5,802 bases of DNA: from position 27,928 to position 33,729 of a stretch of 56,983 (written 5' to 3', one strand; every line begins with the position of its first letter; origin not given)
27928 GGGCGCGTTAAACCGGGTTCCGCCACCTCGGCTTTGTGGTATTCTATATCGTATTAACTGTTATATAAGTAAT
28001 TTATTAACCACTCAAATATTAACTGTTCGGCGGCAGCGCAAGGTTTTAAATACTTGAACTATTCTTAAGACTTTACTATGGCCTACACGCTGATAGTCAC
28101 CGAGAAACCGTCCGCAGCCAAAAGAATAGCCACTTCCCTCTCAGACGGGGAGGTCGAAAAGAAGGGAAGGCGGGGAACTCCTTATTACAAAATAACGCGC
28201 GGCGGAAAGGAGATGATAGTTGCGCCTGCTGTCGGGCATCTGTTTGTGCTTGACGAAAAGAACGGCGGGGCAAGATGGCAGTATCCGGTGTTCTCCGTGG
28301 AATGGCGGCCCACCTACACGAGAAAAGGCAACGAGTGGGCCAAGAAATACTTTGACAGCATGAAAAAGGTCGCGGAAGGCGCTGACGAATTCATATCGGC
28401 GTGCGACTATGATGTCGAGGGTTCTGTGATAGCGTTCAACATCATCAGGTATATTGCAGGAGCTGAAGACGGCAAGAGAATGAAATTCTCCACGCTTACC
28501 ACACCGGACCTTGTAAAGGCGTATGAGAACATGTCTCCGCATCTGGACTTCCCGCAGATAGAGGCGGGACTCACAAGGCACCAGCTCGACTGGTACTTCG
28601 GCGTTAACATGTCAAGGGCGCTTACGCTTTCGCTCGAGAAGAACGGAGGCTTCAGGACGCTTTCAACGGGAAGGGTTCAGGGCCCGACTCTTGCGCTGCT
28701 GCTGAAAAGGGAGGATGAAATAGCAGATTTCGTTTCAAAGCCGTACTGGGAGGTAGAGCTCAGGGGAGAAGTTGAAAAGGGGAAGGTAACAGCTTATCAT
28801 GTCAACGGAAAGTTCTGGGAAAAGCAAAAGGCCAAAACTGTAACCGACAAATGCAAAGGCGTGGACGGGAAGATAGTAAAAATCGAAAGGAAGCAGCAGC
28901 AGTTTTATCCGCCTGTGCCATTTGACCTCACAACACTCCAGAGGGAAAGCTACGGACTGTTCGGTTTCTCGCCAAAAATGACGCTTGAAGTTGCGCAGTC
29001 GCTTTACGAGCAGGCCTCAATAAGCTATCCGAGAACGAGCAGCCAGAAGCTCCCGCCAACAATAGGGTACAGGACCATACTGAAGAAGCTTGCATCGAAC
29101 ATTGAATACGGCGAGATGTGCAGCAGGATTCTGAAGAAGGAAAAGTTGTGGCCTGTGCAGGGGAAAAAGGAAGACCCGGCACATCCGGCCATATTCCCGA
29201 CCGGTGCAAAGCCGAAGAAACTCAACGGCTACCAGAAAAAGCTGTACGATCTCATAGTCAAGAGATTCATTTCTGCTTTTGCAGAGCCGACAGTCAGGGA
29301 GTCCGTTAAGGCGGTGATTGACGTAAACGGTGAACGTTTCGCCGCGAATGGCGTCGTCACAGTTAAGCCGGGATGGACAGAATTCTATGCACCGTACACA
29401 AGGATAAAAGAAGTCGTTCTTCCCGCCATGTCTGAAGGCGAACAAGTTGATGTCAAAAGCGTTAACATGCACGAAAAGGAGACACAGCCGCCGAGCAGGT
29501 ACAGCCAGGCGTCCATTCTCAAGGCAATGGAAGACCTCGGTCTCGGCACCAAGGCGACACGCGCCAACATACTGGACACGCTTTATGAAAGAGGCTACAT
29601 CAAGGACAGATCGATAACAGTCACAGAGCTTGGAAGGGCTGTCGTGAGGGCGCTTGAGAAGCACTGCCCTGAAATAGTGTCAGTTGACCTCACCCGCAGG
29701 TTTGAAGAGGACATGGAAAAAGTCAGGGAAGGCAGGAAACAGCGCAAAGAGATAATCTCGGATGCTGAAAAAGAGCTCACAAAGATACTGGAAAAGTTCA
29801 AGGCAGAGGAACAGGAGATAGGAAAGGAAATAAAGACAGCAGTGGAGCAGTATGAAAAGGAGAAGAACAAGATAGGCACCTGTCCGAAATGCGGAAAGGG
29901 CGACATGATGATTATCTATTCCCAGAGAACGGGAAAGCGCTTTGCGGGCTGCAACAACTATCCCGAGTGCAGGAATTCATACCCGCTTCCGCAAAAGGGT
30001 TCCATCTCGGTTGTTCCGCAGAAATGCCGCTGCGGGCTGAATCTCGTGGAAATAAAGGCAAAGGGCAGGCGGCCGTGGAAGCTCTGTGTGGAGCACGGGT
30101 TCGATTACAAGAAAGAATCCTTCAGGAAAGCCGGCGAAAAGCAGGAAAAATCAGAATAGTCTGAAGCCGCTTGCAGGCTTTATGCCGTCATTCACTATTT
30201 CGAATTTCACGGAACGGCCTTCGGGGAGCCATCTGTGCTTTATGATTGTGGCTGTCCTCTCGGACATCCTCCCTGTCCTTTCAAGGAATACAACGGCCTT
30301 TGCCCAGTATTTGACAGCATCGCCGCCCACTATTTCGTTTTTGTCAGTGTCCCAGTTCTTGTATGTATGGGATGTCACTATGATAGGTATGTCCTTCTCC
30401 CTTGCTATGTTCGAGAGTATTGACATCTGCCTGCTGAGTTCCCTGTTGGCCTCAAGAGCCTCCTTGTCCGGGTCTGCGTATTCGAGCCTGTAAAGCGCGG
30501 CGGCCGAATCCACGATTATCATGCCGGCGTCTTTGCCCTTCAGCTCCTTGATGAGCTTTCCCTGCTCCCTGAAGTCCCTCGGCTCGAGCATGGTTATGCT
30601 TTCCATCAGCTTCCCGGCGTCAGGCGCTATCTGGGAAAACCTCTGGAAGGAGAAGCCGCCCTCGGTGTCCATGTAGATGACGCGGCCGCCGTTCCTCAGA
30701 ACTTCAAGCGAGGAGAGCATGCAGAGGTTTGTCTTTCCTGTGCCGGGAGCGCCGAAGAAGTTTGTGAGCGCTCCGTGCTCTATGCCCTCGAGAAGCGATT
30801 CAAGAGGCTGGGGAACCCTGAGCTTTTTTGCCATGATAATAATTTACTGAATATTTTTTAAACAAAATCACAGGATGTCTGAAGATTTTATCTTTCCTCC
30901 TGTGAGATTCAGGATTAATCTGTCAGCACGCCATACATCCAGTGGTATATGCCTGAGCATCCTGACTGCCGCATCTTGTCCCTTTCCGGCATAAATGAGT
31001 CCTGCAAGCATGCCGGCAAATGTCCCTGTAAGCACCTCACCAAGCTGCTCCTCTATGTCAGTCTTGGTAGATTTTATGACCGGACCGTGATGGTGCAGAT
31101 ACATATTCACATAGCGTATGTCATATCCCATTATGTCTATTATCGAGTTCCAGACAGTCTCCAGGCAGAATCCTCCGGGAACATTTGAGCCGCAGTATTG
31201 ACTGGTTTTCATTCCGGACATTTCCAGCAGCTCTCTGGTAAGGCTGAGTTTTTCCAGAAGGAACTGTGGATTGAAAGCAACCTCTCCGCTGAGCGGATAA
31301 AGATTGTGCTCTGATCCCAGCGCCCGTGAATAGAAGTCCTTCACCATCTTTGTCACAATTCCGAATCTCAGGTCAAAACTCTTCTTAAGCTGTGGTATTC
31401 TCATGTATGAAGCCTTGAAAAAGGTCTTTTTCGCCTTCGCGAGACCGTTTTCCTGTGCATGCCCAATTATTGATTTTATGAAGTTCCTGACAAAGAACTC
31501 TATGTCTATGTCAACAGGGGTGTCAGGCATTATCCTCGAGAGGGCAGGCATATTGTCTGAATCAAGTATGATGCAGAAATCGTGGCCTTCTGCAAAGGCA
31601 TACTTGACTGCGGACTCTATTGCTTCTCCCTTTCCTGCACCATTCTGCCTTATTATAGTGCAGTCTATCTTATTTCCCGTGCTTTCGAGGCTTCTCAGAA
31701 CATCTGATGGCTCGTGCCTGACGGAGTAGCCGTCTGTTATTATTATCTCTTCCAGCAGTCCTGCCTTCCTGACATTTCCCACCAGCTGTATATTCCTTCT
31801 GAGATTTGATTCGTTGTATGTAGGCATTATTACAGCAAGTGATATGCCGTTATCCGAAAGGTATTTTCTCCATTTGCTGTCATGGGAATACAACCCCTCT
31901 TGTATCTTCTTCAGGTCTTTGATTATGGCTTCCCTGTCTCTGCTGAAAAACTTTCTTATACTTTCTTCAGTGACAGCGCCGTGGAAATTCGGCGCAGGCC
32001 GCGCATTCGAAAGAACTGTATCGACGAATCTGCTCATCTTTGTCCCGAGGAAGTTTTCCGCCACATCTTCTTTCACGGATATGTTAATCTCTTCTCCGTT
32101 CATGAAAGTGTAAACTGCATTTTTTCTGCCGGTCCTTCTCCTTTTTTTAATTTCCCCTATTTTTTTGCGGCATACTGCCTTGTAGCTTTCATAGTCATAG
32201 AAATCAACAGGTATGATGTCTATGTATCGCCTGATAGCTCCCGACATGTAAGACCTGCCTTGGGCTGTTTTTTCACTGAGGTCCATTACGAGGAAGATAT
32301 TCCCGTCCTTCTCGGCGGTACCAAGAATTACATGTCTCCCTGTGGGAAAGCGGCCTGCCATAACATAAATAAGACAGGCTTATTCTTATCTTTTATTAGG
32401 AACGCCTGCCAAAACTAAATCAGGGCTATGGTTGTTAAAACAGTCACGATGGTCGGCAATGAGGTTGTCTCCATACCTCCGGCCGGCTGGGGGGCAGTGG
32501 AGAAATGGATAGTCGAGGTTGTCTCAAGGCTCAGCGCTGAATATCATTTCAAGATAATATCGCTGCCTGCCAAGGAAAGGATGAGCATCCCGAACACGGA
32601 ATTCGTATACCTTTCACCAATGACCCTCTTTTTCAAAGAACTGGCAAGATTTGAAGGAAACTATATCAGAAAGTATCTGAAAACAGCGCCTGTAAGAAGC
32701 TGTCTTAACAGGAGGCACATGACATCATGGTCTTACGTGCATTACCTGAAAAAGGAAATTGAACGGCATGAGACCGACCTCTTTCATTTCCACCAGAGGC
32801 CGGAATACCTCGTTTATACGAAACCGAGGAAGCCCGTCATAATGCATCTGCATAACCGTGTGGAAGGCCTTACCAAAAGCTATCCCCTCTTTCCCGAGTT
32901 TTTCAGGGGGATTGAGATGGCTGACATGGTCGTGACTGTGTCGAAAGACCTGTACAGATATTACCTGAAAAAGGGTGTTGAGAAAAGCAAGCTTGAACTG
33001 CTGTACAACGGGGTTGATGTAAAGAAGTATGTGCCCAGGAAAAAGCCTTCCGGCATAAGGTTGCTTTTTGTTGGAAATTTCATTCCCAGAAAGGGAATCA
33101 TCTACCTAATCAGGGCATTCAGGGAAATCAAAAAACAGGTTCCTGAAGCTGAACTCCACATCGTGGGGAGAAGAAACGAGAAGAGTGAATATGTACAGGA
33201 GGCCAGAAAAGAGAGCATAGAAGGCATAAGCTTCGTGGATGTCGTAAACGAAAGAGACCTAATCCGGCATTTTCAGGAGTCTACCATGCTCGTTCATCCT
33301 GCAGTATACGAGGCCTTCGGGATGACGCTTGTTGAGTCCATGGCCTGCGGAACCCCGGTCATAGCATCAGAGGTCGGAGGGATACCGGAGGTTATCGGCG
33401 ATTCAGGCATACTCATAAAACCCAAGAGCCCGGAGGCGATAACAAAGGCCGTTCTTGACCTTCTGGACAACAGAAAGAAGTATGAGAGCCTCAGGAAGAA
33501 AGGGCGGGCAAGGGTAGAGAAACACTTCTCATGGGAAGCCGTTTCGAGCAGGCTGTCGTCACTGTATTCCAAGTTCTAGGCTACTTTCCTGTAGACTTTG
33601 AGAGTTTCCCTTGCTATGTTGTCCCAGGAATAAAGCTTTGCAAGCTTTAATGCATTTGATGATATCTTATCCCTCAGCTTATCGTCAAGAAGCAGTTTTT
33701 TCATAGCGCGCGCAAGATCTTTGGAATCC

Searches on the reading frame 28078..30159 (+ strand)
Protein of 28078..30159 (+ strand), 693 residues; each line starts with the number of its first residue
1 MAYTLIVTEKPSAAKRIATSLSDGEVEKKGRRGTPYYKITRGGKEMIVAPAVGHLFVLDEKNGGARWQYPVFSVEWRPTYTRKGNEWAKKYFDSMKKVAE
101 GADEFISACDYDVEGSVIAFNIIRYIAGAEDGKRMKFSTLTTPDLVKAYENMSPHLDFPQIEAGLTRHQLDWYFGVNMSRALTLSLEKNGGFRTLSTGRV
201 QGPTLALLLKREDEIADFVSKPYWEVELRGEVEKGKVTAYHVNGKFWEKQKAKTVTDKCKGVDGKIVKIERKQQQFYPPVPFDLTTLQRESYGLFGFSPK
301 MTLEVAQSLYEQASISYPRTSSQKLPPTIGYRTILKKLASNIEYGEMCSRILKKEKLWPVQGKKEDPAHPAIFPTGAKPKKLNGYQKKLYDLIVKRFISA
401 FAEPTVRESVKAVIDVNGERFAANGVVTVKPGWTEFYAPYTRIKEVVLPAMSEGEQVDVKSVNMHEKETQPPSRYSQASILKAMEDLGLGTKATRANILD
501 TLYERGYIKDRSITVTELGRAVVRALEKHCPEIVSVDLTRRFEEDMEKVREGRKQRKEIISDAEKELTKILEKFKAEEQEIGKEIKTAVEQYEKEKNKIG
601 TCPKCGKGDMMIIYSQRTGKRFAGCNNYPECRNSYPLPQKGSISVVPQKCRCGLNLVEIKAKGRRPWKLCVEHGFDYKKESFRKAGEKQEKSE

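Call 12: search_protein_families(library=pfam, proteins=[window:28078-30159:+])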
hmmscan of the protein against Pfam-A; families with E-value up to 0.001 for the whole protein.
window:28078-30159:+ (693 aa): 3 families
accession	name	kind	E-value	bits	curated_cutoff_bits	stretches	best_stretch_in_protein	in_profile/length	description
PF01131.25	Topoisom_bac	-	2e-123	412.9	35.1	1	157-560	3-410/411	DNA topoisomerase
PF01396.24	Zn_ribbon_Top1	-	1.6e-11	44.3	32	1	600-639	2-38/39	Topoisomerase DNA binding C4 zinc finger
PF01751.28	Toprim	-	5.9e-11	42.8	23.1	1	4-139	1-95/96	Toprim domain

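Call 13: find_encoding_contigs(protein=window:28078-30159:+, flank=3000, max_places=4)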
Protein window:28078-30159:+ (693 aa): 4 contigs read that carry it; 4 places shown.
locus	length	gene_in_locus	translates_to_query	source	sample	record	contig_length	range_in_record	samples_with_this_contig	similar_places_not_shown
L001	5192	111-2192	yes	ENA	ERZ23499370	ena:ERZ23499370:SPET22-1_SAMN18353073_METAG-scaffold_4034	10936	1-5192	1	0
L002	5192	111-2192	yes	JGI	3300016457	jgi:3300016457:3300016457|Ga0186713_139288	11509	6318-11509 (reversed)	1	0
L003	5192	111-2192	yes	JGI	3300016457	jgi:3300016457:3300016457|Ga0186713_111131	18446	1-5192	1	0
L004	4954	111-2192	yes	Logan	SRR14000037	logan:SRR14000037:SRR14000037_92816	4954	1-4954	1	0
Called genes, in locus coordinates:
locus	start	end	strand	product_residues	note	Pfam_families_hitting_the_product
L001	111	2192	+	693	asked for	PF01751:Toprim, PF01131:Topoisom_bac, PF01396:Zn_ribbon_Top1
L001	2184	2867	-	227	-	PF08423:Rad51, PF13481:AAA_25, PF06745:ATPase (faint)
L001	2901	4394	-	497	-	PF00535:Glycos_transf_2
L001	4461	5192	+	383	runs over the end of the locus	PF13439:Glyco_transf_4, PF20706:GT4-conflict, PF00534:Glycos_transf_1, PF13692:Glyco_trans_1_4, PF13524:Glyco_trans_1_2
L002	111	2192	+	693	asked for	PF01751:Toprim, PF01131:Topoisom_bac, PF01396:Zn_ribbon_Top1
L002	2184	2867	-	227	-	PF08423:Rad51, PF13481:AAA_25, PF06745:ATPase (faint)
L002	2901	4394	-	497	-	PF00535:Glycos_transf_2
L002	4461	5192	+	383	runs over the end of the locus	PF13439:Glyco_transf_4, PF20706:GT4-conflict, PF00534:Glycos_transf_1, PF13692:Glyco_trans_1_4, PF13524:Glyco_trans_1_2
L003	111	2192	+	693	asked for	PF01751:Toprim, PF01131:Topoisom_bac, PF01396:Zn_ribbon_Top1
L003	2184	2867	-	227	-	PF08423:Rad51, PF13481:AAA_25, PF06745:ATPase (faint)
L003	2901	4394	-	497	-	PF00535:Glycos_transf_2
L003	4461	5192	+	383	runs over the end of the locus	PF13439:Glyco_transf_4, PF20706:GT4-conflict, PF00534:Glycos_transf_1, PF13692:Glyco_trans_1_4, PF13524:Glyco_trans_1_2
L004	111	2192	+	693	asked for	PF01751:Toprim, PF01131:Topoisom_bac, PF01396:Zn_ribbon_Top1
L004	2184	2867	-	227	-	PF08423:Rad51, PF13481:AAA_25, PF06745:ATPase (faint)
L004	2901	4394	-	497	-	PF00535:Glycos_transf_2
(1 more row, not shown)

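Call 22: find_related_loci(query=window:28078-30159:+, collection=genome_contigs, flank=4000)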
Query window:28078-30159:+ (693 aa) in genome_contigs; peptide patterns used: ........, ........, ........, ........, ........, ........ (x = any residue, [..] = any of these).
67 stretches matched a pattern; 6 encode a relative of the query (tblastn E <= 1e-3); 6 distinct loci.
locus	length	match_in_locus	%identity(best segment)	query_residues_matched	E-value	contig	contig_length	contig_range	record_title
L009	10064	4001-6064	77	1-688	0e+0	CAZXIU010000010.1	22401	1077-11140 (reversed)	MAG TPA_asm: uncultured archaeon isolate binchicken_co129_810 genome assembly, contig: NODE_6458_length_22401_cov_5.5078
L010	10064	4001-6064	73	1-687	0e+0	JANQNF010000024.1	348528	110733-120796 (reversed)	MAG: archaeon isolate PL23a_bin.95 k99_2818071, whole genome shotgun sequence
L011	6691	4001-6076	73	1-692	0e+0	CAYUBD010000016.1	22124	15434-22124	MAG TPA_asm: uncultured archaeon isolate binchicken_co34_528 genome assembly, contig: NODE_3615_length_22124_cov_7.53563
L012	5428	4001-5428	73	1-477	0e+0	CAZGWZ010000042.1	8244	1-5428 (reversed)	MAG TPA_asm: uncultured archaeon isolate binchicken_co129_219 genome assembly, contig: NODE_28588_length_8244_cov_6.0348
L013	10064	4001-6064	76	1-688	0e+0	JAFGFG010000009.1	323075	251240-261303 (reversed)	MAG: Candidatus Aenigmatarchaeota archaeon isolate Zod_Metabat.1300 k87_14378440, whole genome shotgun sequence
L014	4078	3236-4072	70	1-279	4e-134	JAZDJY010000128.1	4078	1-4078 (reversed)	MAG: Candidatus Aenigmatarchaeota archaeon isolate MEGAHIT-group-0.507 k141_20183669, whole genome shotgun sequence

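Call 33: find_related_loci(query=window:28078-30159:+, collection=metagenome_contigs, flank=3000)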
Query window:28078-30159:+ (693 aa) in metagenome_contigs; peptide patterns used: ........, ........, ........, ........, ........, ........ (x = any residue, [..] = any of these).
102 stretches matched a pattern; 2 encode a relative of the query (tblastn E <= 1e-3); 2 distinct loci.
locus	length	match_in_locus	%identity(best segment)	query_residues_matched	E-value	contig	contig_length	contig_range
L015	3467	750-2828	100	1-693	0e+0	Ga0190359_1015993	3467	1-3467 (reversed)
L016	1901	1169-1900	68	1-244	1e-118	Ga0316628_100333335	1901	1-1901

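Call 60: find_homologous_proteins(query=window:28078-30159:+, max_evalue=1e-100)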
Query window:28078-30159:+ (693 aa): 7949 proteins with E <= 1e-100 among 8000 candidates; the best 120 are listed.
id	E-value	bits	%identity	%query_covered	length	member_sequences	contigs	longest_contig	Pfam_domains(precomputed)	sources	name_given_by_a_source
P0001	0.0e+0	1579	100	100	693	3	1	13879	PF01396.25,PF01131.26,PF01751.29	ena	-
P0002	0.0e+0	1258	77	99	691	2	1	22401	PF01396.25,PF01131.26,PF01751.29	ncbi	-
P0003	0.0e+0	1209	73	100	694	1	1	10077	PF01396.25,PF01131.26,PF01751.29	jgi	jgi:DNA topoisomerase-1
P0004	0.0e+0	1198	73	99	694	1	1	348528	PF01396.25,PF01131.26,PF01751.29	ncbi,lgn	-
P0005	0.0e+0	1190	73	100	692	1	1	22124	PF01396.25,PF01131.26,PF01751.29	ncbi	-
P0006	0.0e+0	1187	73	100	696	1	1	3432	PF01396.25,PF01131.26,PF01751.29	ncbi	-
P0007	0.0e+0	1185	73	100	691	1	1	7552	PF01396.25,PF01131.26,PF01751.29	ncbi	-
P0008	0.0e+0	1152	72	99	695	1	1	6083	PF01396.25,PF01131.26,PF01751.29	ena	-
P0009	0.0e+0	1150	70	100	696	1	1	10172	PF01396.25,PF01131.26,PF01751.29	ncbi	-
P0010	0.0e+0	1138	70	99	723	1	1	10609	PF01396.25,PF01131.26,PF01751.29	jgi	jgi:DNA topoisomerase I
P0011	0.0e+0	1055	64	98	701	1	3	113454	PF01396.25,PF01131.26,PF01751.29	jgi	jgi:DNA topoisomerase-1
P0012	0.0e+0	1051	64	98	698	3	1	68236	PF01396.25,PF01131.26,PF01751.29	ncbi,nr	ncbi:MAG: DNA topoisomerase I [Candidatus Aenigmarchaeota archaeon]|nr:DNA topoisomerase I [Candidat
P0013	0.0e+0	1049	64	100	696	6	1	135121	PF01396.25,PF01131.26,PF01751.29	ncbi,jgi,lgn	-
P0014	0.0e+0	1041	63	98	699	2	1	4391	PF01396.25,PF01131.26,PF01751.29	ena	-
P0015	0.0e+0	1032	63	98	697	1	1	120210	PF01396.25,PF01131.26,PF01751.29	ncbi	-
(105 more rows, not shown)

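Call 61: list_cluster_members(proteins=[P0001])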
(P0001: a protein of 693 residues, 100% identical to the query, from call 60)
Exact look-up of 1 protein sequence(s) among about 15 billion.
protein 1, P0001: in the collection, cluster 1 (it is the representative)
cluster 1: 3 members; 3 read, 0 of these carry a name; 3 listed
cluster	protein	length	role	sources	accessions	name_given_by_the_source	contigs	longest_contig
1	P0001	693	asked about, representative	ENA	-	-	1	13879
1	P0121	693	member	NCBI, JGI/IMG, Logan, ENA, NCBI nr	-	-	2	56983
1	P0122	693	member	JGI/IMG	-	-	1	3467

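Call 62: find_encoding_contigs(protein=P0001, flank=4000, max_places=6)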
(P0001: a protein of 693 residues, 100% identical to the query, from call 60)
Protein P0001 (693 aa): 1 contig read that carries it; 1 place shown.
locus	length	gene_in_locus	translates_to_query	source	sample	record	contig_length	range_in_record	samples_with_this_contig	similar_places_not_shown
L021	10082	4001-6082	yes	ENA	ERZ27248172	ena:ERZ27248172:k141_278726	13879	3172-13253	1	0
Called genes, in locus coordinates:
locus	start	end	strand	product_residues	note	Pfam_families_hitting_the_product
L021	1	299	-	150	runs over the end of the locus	PF01092:Ribosomal_S6e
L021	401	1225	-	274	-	PF00526:Dicty_CTDC (weak)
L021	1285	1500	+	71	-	-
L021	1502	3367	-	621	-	PF03485:Arg_tRNA_synt_N, PF00750:tRNA-synt_1d, PF05746:DALR_1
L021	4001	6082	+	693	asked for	PF01751:Toprim, PF01131:Topoisom_bac, PF01396:Zn_ribbon_Top1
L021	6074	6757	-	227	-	PF08423:Rad51, PF13481:AAA_25, PF06745:ATPase (faint)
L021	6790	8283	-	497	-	PF00535:Glycos_transf_2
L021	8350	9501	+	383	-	PF13439:Glyco_transf_4, PF20706:GT4-conflict, PF00534:Glycos_transf_1, PF13692:Glyco_trans_1_4, PF13524:Glyco_trans_1_2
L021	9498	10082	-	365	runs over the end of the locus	PF08323:Glyco_transf_5 (faint), PF13439:Glyco_transf_4, PF13579:Glyco_trans_4_4, PF20706:GT4-conflict, PF00534:Glycos_transf_1, PF13692:Glyco_trans_1_4, PF13524:Glyco_trans_1_2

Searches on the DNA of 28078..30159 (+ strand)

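Call 78: search_rna_families(sources=[L015, L017, L018, L021, L022], threshold=evalue, max_evalue=1)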
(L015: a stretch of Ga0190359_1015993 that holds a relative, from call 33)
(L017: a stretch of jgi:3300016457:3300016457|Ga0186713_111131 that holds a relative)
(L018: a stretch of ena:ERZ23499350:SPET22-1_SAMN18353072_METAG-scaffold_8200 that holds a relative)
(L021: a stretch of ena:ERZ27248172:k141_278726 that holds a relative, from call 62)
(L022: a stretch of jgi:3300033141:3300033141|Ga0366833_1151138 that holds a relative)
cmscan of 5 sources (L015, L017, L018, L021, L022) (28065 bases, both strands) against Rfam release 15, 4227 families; matches with E-value up to 1: 2.
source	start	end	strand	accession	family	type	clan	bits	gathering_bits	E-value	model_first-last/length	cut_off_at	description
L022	133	264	+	RF00005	tRNA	Gene; tRNA;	CL00001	50.5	29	3.1e-08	1-71/71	no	tRNA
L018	1097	1153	+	RF00005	tRNA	Gene; tRNA;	CL00001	25.2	29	0.29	1-71/71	no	tRNA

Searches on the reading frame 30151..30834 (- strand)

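Call 12: search_protein_families(library=pfam, proteins=[window:30151-30834:-])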
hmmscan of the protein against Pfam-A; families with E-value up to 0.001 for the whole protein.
window:30151-30834:- (227 aa): 8 families
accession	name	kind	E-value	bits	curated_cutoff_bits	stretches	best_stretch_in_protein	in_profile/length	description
PF08423.17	Rad51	-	1.3e-20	74.1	22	1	12-219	16-242/244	Rad51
PF13481.12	AAA_25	-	7.1e-12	45.8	27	1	7-160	18-193/195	AAA domain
PF13479.12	AAA_24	-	1.7e-06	28.5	27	1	27-186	8-170/195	AAA domain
PF00154.27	RecA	-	2.2e-05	24.5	27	1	17-196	48-230/262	recA bacterial DNA recombination protein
PF06745.19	ATPase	-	2.2e-05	24.4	26.6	0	13-219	10-225/231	KaiC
PF05707.18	Zot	-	0.00013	21.9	20.3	1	27-124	6-105/197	Zonular occludens toxin (Zot)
PF03796.21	DnaB_C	-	0.00014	21.8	27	0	86-164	115-185/255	DnaB-like helicase C terminal domain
PF13401.12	AAA_22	-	0.00027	21.7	27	1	24-153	8-120/130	AAA domain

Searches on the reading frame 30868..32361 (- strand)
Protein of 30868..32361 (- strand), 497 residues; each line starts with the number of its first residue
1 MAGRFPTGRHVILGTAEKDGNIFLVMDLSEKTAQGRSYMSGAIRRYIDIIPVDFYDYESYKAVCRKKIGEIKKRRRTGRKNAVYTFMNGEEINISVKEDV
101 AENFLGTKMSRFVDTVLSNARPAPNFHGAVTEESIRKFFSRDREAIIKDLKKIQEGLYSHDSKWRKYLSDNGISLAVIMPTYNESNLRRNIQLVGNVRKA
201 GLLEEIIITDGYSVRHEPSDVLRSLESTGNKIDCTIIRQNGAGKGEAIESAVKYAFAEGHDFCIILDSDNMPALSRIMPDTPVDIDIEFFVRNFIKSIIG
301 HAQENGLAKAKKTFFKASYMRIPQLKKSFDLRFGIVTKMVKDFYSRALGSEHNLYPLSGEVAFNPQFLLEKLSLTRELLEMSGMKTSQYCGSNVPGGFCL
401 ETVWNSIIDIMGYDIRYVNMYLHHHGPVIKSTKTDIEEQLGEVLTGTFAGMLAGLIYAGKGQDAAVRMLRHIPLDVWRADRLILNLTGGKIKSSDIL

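Call 12: search_protein_families(library=pfam, proteins=[window:30868-32361:-])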
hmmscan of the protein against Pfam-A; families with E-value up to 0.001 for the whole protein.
window:30868-32361:- (497 aa): 1 family
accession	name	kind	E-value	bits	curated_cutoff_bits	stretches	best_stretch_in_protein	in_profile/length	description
PF00535.33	Glycos_transf_2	-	5.4e-09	36.6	23.3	1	177-272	2-91/168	Glycosyl transferase family 2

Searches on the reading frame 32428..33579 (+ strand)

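Call 12: search_protein_families(library=pfam, proteins=[window:32428-33579:+])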
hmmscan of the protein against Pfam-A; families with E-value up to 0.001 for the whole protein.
window:32428-33579:+ (383 aa): 5 families
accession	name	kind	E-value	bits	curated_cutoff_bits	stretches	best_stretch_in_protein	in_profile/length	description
PF00534.26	Glycos_transf_1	-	1.4e-39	135.9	26.4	1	207-361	13-171/172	Glycosyl transferases group 1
PF13692.12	Glyco_trans_1_4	-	8.9e-35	120.5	27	1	211-348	3-142/142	Glycosyl transferases group 1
PF20706.3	GT4-conflict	-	6.5e-14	52.1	26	1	163-372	145-381/385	Family 4 Glycosyltransferase in conflict systems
PF13439.12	Glyco_transf_4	-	3.7e-13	50.3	28.5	1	89-199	46-169/170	Glycosyltransferase Family 4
PF13524.12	Glyco_trans_1_2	-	9e-11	42.3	25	1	230-372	5-138/144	Glycosyl transferase-like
